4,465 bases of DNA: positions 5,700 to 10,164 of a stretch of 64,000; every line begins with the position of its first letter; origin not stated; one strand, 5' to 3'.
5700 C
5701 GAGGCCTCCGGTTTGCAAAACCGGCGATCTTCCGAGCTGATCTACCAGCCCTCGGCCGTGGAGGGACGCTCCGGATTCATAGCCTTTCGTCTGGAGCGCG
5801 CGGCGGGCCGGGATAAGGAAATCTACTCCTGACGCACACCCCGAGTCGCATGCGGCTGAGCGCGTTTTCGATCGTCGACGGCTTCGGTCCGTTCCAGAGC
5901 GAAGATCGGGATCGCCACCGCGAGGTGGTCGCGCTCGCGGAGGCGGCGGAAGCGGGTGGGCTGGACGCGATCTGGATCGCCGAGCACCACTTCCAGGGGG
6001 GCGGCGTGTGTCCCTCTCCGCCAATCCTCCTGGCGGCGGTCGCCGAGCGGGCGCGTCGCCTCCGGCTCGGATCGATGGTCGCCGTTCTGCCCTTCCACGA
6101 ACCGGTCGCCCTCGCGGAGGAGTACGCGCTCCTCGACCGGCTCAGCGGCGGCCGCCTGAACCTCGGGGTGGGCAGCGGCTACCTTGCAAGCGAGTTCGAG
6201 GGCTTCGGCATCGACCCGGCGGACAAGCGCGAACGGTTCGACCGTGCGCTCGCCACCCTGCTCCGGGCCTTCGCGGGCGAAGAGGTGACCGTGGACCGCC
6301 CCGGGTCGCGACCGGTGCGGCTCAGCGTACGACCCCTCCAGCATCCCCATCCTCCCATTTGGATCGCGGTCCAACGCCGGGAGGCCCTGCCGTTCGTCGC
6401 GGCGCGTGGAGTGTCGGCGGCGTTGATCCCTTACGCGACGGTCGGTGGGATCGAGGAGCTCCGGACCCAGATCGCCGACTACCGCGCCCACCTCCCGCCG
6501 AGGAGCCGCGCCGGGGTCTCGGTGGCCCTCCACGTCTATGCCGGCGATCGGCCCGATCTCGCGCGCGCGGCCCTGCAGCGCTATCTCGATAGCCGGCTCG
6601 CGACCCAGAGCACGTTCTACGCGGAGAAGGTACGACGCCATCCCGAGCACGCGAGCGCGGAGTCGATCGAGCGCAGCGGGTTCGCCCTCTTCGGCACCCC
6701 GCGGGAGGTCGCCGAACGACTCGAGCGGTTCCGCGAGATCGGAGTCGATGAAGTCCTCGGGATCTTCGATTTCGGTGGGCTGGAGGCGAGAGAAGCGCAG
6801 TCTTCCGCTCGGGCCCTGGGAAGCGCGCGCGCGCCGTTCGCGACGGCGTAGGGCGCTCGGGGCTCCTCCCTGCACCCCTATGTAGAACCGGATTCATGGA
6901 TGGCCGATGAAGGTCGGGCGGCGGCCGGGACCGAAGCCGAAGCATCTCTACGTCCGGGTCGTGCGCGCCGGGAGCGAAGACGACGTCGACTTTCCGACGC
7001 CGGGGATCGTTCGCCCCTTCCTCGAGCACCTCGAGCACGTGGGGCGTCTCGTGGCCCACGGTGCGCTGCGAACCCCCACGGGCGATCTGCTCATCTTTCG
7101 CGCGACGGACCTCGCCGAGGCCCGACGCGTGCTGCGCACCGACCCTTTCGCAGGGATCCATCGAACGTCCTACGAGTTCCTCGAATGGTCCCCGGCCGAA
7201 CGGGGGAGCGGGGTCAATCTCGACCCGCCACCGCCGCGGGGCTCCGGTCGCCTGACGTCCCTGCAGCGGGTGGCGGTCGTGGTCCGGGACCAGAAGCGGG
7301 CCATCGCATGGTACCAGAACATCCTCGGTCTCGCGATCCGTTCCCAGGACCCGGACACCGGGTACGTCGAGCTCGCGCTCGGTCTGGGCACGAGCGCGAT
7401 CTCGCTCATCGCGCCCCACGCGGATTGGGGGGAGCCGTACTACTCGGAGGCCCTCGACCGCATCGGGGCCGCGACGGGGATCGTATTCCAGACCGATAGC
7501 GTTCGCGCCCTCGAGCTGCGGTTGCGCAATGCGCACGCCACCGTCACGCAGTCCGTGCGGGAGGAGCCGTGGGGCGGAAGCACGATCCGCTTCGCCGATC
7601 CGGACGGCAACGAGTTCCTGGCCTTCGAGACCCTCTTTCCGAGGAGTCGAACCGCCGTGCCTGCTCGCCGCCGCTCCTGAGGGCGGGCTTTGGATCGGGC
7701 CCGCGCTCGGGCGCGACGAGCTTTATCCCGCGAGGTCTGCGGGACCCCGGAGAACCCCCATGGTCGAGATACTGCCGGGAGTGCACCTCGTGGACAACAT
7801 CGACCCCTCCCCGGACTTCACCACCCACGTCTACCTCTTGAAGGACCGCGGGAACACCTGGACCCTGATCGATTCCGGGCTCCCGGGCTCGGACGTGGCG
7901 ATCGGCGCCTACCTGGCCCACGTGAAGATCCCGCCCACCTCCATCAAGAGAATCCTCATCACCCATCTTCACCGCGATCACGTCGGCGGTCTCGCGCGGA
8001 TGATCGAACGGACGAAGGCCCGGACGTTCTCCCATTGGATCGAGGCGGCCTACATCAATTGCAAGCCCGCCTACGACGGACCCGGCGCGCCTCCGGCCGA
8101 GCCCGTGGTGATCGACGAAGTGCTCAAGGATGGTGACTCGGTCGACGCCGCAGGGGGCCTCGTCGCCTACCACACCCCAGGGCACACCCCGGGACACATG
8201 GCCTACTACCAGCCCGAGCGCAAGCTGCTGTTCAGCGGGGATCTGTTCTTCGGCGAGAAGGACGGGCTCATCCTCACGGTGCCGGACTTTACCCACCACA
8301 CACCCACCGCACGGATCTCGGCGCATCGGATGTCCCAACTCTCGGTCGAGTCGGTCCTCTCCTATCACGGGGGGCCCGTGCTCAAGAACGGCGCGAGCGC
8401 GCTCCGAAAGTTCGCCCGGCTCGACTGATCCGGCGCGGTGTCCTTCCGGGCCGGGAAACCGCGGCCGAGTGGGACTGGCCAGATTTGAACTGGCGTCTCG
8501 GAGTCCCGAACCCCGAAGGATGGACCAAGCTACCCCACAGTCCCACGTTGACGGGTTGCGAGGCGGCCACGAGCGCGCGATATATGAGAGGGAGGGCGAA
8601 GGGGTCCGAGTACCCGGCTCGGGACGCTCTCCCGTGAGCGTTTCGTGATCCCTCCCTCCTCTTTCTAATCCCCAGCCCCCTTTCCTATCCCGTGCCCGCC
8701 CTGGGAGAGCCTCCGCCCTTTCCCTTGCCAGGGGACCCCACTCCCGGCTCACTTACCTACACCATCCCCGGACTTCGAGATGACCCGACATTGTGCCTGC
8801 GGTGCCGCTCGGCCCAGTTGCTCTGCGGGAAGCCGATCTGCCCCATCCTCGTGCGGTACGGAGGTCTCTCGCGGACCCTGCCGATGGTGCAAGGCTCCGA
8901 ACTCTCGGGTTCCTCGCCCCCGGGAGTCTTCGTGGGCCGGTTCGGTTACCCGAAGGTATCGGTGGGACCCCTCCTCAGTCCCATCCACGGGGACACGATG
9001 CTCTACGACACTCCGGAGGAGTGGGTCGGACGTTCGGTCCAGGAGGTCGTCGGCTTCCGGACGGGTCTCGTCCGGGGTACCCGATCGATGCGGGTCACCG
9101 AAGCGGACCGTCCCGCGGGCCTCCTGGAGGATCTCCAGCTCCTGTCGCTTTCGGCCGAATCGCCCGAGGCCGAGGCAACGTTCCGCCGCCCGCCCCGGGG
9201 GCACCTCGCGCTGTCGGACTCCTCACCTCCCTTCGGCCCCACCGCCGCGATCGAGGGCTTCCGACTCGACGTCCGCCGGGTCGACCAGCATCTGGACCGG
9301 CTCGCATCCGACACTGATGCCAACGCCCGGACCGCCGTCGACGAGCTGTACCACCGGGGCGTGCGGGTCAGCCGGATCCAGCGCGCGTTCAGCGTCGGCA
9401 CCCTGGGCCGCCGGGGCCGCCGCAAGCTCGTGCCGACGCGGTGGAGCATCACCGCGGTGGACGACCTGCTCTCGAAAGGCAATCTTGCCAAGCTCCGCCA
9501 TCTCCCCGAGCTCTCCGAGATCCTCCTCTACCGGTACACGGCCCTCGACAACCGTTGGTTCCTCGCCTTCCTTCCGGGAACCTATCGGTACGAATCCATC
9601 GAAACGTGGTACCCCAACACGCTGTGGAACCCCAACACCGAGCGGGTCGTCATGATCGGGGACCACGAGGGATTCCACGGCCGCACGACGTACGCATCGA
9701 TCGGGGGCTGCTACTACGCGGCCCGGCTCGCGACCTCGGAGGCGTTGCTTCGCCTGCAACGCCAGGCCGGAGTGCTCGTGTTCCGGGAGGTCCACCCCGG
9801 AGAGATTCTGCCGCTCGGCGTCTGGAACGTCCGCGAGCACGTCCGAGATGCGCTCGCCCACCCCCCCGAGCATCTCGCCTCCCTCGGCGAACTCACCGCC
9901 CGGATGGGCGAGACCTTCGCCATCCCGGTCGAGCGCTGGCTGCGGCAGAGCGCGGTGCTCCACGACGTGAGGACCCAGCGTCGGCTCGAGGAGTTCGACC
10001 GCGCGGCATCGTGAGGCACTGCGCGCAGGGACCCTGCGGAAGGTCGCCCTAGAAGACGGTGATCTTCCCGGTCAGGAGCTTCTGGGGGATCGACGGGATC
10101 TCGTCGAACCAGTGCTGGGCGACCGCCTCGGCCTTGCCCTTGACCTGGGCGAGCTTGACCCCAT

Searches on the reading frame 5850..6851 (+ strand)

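Call 45: search_protein_families(library=pfam, proteins=[window:5850-6851:+], max_evalue=0.001)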
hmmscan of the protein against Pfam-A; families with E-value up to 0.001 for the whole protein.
window:5850-6851:+ (333 aa): 1 family
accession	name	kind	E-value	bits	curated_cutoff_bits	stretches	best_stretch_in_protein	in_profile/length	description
PF00296.26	Bac_luciferase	-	1.5e-55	189.2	27.9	1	16-301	15-314/314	Luciferase-like monooxygenase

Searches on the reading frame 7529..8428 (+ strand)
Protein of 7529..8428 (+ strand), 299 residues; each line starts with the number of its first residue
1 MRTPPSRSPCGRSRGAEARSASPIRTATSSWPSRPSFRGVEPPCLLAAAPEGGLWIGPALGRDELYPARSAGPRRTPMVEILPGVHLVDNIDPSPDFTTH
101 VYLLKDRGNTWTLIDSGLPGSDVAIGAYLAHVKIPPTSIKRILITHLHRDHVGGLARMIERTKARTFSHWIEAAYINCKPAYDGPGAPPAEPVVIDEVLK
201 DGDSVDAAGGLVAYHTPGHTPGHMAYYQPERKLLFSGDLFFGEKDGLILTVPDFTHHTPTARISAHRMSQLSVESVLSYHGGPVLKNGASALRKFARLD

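Call 76: search_protein_families(library=pfam, proteins=[window:7529-8428:+], max_evalue=0.001)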
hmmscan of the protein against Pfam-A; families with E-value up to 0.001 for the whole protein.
window:7529-8428:+ (299 aa): 5 families
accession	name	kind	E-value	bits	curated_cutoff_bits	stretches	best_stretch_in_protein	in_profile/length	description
PF00753.33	Lactamase_B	-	9.1e-28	98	22.7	1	97-250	4-161/196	Metallo-beta-lactamase superfamily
PF19583.5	ODP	-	2.6e-10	40.9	27.2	1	98-262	2-161/194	ODP family beta lactamase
PF14597.12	Lactamase_B_5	-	1.1e-05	25.5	28.4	1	191-296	91-196/199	Metallo-beta-lactamase superfamily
PF23023.1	Anti-Pycsar_Apyc1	-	0.00012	22.1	50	1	123-173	38-91/250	Anti-Pycsar protein Apyc1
PF12706.13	Lactamase_B_2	-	0.00021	21.4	27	1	111-165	2-57/200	Beta-lactamase superfamily domain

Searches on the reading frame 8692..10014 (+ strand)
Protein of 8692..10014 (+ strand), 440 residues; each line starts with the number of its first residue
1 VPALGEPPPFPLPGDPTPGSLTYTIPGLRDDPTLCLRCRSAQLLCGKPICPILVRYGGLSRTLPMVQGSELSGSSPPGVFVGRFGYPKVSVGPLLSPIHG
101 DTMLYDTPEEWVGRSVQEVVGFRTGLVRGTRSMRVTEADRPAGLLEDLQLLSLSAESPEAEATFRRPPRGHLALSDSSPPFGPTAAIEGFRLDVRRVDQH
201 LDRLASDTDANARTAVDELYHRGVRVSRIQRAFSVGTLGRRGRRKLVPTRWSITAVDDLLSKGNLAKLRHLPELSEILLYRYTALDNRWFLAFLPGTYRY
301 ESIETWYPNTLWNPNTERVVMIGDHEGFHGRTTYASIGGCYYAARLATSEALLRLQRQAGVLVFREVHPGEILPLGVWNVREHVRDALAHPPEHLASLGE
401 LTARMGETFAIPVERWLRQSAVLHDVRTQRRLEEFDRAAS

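Call 45: search_protein_families(library=pfam, proteins=[window:8692-10014:+], max_evalue=0.001)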
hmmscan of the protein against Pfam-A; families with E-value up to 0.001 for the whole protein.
window:8692-10014:+ (440 aa): 2 families
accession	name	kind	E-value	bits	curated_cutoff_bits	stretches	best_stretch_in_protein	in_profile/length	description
PF04894.17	Nre_N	-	8.7e-87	291.8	25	1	44-313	1-270/270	Archaeal Nre, N-terminal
PF04895.17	Nre_C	-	1.1e-34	119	27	1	326-435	1-110/110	Archaeal Nre, C-terminal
